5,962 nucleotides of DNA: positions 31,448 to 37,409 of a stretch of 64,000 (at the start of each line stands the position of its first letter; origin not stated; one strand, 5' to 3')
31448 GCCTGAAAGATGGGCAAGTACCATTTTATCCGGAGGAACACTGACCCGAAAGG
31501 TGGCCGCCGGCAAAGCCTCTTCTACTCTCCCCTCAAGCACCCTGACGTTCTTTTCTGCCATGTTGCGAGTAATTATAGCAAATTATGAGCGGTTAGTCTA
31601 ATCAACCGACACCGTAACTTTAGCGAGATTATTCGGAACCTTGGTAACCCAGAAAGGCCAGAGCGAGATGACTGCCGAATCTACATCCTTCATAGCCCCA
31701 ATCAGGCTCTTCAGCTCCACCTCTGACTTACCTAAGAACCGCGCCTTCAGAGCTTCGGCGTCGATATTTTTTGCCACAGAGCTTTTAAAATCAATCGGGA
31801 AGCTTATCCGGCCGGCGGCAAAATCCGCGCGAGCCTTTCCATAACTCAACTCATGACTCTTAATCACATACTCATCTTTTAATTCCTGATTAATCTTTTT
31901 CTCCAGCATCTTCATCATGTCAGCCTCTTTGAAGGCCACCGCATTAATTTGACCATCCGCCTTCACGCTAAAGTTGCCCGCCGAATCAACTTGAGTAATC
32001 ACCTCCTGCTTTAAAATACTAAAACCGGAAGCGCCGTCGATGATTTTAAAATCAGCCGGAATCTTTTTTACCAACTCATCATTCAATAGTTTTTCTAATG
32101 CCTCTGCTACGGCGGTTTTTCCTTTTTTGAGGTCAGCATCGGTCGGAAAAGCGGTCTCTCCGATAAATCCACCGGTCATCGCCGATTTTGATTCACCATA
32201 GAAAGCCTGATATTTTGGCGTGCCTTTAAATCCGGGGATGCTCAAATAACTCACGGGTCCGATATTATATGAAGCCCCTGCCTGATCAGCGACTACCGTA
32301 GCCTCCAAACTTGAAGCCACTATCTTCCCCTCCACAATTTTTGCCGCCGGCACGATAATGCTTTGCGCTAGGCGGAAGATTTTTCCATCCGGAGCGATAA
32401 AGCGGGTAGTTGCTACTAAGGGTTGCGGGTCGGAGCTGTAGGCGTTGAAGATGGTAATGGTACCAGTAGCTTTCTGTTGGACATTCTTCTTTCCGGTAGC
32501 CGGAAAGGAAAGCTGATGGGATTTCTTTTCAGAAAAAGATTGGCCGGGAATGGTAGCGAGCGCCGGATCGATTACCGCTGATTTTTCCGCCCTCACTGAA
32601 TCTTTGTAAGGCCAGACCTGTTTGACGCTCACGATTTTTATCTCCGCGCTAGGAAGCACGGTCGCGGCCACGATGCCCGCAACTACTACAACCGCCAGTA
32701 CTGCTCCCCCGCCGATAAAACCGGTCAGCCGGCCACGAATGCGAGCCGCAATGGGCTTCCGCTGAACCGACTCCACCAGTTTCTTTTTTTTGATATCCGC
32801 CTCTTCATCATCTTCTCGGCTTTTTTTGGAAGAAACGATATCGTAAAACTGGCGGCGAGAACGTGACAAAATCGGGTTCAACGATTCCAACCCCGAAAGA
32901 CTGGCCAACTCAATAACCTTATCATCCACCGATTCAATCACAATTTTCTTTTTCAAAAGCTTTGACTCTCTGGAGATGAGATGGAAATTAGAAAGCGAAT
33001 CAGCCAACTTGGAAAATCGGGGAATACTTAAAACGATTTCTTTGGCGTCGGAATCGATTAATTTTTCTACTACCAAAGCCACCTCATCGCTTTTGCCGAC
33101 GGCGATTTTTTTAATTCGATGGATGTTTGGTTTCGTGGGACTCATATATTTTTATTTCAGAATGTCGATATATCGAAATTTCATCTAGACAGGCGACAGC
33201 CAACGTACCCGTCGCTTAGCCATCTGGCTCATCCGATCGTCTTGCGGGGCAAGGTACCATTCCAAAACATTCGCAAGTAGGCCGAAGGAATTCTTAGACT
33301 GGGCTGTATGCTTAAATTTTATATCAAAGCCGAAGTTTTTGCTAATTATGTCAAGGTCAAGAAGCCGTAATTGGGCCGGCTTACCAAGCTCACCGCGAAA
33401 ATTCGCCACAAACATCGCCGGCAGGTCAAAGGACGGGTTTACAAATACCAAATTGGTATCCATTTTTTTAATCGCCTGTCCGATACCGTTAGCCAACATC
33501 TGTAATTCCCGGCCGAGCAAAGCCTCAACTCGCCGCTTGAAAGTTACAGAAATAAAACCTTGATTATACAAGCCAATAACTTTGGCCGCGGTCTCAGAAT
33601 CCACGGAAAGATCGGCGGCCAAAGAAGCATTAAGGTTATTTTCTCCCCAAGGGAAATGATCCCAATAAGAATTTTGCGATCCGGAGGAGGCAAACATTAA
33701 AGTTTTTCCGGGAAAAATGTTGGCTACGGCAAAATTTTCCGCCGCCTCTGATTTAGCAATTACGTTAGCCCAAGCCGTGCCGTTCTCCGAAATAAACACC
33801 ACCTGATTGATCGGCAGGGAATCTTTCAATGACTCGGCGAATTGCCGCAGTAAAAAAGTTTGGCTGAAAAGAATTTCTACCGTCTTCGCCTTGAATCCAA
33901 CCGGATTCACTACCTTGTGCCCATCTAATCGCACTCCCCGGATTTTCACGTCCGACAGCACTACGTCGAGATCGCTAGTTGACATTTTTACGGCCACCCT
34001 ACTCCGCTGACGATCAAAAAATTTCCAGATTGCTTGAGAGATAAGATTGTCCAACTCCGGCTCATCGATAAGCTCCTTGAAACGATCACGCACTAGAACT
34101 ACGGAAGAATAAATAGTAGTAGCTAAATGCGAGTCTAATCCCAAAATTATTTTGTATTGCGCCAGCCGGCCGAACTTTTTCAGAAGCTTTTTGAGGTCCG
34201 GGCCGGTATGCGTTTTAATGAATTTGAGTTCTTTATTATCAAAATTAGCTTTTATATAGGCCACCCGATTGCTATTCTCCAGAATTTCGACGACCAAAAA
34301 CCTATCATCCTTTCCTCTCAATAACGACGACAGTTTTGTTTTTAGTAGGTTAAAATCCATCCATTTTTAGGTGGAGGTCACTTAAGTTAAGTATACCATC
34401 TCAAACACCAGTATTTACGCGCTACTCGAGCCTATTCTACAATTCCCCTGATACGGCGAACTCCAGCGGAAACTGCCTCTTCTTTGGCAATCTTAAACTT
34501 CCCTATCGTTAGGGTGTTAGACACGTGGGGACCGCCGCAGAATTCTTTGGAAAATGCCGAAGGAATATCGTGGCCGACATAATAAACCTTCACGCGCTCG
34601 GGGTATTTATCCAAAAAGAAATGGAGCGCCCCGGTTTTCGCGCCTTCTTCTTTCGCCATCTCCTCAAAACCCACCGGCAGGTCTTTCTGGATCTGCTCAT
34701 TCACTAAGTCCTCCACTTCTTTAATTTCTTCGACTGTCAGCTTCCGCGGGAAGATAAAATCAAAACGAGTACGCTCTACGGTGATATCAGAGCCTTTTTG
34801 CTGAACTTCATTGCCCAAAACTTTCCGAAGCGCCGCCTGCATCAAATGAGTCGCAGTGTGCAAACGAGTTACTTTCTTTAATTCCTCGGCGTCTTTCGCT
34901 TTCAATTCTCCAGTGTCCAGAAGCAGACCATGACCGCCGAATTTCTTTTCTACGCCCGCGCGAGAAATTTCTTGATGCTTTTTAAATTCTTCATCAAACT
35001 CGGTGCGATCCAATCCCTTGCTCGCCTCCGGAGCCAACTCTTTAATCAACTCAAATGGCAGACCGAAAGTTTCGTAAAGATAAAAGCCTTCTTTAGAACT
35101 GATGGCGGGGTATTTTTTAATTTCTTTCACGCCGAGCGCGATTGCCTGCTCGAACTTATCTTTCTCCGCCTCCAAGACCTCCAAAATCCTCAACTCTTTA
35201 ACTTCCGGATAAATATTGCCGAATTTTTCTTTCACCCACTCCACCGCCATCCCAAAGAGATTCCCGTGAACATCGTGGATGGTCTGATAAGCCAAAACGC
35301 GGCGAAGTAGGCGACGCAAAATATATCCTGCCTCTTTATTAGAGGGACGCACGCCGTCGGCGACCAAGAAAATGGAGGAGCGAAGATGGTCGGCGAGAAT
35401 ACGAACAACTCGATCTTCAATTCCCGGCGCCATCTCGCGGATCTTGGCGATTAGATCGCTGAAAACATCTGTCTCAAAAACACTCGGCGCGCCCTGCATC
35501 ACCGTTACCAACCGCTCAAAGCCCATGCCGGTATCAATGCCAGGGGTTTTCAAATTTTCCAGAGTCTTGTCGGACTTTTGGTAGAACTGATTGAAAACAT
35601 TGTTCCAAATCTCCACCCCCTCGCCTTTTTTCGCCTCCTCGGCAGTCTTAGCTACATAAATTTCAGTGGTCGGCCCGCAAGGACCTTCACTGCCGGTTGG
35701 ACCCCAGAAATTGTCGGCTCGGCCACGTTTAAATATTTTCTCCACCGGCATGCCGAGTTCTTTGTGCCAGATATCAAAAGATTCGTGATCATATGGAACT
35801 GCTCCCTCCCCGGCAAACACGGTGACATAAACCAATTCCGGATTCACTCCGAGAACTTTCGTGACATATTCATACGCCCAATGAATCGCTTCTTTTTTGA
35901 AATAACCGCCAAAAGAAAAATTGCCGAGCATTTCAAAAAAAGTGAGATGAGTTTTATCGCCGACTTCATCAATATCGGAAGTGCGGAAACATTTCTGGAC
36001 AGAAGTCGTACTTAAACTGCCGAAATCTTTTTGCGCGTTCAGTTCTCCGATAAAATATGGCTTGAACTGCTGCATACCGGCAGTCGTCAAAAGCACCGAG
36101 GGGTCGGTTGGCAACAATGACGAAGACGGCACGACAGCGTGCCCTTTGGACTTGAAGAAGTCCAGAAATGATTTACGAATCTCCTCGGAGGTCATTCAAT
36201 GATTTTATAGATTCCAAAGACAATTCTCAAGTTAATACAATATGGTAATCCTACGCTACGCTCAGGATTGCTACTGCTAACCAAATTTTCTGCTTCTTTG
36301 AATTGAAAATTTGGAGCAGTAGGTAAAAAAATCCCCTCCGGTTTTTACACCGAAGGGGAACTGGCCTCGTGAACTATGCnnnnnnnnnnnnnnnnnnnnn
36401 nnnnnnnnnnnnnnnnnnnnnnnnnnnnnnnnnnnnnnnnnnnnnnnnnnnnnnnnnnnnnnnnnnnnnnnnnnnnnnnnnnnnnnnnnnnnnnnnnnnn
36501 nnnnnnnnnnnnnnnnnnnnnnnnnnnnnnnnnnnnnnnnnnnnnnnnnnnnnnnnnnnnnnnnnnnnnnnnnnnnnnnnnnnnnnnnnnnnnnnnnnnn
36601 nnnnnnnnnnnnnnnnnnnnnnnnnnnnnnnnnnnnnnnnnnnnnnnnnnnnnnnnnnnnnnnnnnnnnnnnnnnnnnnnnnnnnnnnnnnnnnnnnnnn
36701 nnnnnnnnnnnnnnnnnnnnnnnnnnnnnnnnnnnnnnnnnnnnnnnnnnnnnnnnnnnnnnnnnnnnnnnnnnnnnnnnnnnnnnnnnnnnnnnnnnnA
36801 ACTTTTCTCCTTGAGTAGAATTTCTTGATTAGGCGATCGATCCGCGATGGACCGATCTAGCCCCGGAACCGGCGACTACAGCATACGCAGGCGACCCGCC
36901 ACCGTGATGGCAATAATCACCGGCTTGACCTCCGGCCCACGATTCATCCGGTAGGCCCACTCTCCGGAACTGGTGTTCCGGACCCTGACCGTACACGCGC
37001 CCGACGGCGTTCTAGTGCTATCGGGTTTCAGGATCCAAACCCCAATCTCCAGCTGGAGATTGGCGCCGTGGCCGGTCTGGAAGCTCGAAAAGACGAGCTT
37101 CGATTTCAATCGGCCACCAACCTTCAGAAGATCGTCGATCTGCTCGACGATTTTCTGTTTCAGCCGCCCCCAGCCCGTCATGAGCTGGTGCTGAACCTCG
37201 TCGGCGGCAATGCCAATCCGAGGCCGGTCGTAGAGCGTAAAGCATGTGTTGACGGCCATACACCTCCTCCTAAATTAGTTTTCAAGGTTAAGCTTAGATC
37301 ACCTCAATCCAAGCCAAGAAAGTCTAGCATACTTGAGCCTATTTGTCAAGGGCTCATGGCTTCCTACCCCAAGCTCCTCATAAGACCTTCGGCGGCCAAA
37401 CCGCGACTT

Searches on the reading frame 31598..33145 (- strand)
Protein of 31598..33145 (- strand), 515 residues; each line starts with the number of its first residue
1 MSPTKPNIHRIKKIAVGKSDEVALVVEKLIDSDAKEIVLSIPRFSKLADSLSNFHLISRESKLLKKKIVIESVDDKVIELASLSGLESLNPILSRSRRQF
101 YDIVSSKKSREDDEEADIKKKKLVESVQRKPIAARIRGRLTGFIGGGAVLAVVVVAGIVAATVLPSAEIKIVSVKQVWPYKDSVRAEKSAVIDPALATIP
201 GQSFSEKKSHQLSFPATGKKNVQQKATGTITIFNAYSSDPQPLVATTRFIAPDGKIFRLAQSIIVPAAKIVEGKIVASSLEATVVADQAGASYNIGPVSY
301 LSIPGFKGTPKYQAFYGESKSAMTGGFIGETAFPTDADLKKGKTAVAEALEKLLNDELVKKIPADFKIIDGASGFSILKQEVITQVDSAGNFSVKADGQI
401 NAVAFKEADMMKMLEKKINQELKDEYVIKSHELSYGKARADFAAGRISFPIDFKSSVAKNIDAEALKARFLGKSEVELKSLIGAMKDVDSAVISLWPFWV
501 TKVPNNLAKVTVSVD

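Call 82: search_protein_families(library=pfam, proteins=[window:31598-33145:-], max_evalue=0.001)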
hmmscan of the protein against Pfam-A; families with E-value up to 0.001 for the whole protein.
window:31598-33145:- (515 aa): 1 family
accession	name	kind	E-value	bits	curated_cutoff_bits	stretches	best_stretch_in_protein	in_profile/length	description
PF21110.3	GlxA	-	0.00039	21.5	27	1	225-317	1-100/105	GlxA beta barrel domain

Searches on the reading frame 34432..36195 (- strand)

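Call 82: search_protein_families(library=pfam, proteins=[window:34432-36195:-], max_evalue=0.001)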
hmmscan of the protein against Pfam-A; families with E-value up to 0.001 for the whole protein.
window:34432-36195:- (587 aa): 2 families
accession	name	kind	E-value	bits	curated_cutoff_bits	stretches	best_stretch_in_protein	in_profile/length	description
PF01411.24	tRNA-synt_2c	-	2.2e-118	396.7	30.3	1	5-455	1-470/552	tRNA synthetases class II (A)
PF07973.19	tRNA_SAD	-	7e-14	52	24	1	535-582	1-43/44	Threonyl and Alanyl tRNA synthetase second additional domain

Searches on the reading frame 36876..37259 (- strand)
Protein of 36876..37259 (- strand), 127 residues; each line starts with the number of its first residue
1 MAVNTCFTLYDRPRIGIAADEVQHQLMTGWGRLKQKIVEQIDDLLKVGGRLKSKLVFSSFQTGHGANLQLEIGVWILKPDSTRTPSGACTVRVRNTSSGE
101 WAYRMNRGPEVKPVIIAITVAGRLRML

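Call 30: search_protein_families(library=pfam, proteins=[window:36876-37259:-], max_evalue=0.01)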
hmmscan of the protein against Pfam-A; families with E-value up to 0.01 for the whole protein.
window:36876-37259:- (127 aa): 0 families

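Call 46: find_encoding_contigs(protein=window:36876-37259:-, flank=10000, max_places=10)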
Protein window:36876-37259:- (127 aa): 1 contig read that carries it; 1 place shown.
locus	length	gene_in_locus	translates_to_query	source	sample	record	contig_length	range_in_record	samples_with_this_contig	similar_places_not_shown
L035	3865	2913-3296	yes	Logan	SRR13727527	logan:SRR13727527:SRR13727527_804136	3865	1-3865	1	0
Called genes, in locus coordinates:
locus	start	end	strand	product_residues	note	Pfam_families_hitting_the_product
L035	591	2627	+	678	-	-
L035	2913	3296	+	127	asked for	-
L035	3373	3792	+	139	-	-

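Call 83: search_protein_families(library=ncbifam, proteins=[window:36876-37259:-], max_evalue=0.01)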
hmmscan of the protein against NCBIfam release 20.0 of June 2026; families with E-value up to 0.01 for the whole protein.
window:36876-37259:- (127 aa): 0 families
